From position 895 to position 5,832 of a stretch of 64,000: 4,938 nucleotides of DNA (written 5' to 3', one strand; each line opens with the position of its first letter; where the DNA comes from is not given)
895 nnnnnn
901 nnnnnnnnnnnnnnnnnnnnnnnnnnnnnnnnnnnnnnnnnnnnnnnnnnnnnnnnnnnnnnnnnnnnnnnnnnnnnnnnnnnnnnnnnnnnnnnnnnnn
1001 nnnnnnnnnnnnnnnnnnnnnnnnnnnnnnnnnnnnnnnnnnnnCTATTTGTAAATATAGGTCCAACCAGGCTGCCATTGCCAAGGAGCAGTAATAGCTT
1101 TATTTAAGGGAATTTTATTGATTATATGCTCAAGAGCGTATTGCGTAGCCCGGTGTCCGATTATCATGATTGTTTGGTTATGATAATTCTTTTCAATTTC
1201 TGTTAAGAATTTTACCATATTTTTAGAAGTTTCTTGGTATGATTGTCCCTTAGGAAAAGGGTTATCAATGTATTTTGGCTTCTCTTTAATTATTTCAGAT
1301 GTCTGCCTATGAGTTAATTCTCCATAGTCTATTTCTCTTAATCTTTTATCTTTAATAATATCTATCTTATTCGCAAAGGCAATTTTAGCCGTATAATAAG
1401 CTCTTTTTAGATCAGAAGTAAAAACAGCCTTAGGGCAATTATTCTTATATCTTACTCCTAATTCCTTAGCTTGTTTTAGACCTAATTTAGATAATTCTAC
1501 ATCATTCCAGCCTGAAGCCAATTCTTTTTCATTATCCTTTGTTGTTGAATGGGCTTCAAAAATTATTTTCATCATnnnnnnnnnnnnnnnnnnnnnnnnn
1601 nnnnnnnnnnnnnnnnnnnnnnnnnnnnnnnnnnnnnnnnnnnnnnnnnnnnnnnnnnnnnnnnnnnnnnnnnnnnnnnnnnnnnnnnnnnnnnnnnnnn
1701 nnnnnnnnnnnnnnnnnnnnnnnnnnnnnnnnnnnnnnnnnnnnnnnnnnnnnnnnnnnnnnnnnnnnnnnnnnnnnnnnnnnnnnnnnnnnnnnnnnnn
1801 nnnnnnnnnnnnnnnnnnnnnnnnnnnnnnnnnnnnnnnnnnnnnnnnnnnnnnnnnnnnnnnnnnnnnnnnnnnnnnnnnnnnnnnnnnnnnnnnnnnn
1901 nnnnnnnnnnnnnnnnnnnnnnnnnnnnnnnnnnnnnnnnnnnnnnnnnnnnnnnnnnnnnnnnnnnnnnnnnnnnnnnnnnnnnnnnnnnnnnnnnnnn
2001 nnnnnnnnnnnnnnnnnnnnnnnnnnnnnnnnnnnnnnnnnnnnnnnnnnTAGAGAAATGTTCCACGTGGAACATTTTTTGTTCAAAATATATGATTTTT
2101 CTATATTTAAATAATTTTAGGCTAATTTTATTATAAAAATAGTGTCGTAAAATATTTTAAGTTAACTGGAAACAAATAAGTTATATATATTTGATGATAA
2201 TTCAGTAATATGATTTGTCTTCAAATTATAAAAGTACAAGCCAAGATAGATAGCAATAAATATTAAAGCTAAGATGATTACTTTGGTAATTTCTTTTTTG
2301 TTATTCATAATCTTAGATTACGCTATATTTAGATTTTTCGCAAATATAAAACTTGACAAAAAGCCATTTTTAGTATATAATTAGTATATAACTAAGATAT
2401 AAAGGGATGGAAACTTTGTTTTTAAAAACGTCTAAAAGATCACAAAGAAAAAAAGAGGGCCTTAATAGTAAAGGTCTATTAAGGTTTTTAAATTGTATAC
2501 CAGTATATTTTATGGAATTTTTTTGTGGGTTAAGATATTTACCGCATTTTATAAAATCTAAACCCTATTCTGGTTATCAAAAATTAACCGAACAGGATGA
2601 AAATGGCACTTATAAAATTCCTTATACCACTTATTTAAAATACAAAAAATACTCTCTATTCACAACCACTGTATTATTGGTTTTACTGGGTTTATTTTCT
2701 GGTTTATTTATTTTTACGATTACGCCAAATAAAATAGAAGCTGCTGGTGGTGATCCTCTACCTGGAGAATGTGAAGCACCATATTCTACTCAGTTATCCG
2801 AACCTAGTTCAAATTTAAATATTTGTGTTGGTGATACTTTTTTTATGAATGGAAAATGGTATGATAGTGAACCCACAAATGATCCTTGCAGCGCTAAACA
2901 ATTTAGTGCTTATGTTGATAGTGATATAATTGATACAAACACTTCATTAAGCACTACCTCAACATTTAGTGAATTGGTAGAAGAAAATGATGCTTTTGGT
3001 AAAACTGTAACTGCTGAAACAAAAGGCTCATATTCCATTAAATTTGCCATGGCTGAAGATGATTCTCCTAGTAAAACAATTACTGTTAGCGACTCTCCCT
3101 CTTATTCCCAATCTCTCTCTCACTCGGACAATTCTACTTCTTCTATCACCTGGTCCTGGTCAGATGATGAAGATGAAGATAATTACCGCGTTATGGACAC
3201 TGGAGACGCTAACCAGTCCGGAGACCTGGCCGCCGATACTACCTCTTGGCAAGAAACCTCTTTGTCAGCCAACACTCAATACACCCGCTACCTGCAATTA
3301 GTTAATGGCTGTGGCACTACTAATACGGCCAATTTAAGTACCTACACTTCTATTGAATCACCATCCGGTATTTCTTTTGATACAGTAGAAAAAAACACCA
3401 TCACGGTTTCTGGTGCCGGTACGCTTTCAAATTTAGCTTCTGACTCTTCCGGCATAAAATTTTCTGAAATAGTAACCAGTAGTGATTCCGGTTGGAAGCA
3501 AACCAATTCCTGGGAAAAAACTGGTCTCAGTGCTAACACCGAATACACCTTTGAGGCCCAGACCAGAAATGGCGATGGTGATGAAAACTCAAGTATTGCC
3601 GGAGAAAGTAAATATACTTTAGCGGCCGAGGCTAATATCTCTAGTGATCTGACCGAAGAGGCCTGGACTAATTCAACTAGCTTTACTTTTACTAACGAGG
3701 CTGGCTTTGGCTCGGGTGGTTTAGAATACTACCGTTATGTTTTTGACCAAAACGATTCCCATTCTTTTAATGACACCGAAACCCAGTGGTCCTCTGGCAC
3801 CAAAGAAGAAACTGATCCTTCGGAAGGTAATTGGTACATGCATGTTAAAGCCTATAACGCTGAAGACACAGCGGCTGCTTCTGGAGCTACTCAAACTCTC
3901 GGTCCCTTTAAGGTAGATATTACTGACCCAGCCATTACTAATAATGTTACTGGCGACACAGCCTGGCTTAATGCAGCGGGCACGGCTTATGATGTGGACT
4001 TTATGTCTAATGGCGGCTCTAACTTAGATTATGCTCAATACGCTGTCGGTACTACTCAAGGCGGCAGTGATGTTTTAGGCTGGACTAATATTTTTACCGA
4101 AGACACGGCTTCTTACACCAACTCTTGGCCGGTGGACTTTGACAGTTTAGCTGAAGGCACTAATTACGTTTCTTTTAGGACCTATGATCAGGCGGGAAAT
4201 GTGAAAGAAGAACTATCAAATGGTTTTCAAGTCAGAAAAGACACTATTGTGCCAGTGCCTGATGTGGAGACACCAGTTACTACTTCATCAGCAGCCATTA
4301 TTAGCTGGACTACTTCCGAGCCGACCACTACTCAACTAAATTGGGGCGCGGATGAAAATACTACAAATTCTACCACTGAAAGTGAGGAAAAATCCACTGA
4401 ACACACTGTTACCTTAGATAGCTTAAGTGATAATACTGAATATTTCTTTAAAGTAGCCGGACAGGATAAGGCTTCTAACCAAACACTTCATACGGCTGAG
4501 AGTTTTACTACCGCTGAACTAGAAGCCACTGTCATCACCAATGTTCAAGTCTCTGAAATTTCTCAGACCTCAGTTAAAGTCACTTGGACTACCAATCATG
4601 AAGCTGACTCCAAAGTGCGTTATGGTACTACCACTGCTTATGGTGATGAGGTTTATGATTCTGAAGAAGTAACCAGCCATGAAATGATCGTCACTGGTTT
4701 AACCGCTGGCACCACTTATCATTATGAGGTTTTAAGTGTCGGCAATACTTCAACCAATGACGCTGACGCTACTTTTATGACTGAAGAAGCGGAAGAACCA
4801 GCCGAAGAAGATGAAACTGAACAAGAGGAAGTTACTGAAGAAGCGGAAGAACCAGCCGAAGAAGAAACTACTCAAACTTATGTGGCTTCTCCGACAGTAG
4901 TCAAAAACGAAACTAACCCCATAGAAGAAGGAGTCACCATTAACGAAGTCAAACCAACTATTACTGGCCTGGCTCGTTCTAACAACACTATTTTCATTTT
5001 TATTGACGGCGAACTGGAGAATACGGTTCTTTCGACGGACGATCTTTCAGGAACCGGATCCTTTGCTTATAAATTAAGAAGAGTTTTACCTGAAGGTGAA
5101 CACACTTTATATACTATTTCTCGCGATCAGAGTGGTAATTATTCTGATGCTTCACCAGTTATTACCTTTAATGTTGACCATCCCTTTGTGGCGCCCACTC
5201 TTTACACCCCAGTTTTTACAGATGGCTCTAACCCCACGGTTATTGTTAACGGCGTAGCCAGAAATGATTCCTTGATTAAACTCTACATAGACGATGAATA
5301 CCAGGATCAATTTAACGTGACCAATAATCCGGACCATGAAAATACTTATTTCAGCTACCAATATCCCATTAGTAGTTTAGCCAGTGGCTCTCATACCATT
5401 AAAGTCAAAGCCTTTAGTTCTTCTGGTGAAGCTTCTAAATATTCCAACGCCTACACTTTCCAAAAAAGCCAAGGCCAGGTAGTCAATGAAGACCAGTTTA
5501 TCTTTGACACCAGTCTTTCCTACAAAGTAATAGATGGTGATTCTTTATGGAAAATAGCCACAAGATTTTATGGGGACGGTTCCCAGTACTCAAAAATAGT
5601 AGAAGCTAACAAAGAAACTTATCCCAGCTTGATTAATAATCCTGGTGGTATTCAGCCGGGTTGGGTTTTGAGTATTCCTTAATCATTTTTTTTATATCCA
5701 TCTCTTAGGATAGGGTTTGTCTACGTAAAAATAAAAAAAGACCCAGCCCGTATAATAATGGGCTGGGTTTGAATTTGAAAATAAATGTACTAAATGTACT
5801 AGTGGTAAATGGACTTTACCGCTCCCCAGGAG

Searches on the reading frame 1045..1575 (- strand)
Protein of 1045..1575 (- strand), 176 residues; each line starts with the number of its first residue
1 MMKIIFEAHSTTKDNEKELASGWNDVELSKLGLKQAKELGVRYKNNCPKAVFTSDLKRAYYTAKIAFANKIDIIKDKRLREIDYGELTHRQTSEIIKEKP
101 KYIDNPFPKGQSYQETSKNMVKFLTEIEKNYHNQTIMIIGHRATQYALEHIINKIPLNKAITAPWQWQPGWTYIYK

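Call 87: search_protein_families(library=pfam, proteins=[window:1045-1575:-], max_evalue=0.001)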
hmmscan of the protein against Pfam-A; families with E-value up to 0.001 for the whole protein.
window:1045-1575:- (176 aa): 1 family
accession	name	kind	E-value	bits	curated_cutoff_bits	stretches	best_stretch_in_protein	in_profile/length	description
PF00300.27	His_Phos_1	-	8e-31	107.7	21.7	1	9-159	6-165/194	Histidine phosphatase superfamily (branch 1)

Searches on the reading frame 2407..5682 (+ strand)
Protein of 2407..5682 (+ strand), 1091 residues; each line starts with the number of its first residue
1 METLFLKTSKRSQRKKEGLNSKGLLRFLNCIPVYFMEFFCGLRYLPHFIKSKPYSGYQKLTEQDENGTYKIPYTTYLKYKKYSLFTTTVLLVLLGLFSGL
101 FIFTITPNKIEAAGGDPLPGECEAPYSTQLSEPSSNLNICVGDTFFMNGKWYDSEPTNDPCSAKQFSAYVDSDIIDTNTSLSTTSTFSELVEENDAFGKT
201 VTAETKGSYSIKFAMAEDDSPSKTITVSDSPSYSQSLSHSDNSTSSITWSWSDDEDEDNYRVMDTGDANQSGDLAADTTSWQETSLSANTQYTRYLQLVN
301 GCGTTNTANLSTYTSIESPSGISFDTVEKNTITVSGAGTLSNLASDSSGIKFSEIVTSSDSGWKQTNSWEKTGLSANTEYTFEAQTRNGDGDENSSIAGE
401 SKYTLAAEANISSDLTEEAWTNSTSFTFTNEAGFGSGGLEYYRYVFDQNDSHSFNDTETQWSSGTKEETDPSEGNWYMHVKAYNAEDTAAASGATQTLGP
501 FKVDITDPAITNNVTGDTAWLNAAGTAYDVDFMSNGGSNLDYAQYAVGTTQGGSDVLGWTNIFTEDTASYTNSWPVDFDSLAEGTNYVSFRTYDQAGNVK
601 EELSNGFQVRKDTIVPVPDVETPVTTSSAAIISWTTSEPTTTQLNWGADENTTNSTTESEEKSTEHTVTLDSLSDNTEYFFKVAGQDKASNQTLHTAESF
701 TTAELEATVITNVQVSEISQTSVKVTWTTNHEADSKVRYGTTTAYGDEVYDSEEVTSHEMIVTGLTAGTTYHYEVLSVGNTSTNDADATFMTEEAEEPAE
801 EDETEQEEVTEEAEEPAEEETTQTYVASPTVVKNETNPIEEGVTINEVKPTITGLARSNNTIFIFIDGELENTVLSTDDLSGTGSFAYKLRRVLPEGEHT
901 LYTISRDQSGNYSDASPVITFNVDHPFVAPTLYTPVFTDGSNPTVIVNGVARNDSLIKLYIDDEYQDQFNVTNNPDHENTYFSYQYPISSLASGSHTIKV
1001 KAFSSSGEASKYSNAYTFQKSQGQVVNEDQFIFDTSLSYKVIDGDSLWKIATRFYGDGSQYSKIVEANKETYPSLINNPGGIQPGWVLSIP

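Call 87: search_protein_families(library=pfam, proteins=[window:2407-5682:+], max_evalue=0.001)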
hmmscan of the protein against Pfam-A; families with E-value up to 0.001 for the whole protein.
window:2407-5682:+ (1091 aa): 6 families
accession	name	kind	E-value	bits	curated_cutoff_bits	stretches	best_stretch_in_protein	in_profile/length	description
PF00041.27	fn3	-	1.7e-14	54.2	25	1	710-779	3-70/84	Fibronectin type III domain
PF16656.11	Pur_ac_phosph_N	-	3.9e-12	47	30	2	713-781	6-85/93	Purple acid Phosphatase, N-terminal domain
PF01476.26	LysM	-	3.4e-08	33.8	20.9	1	1039-1091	1-43/43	LysM domain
PF19077.6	Big_13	-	1.9e-05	25.5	27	1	843-924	22-101/102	Bacterial Ig-like domain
PF17936.7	Big_6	-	2.6e-05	24.8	27.6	0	843-918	8-79/83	Bacterial Ig domain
PF16655.11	PhoD_N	-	0.00062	20.7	30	0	721-782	26-83/90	PhoD-like phosphatase, N-terminal domain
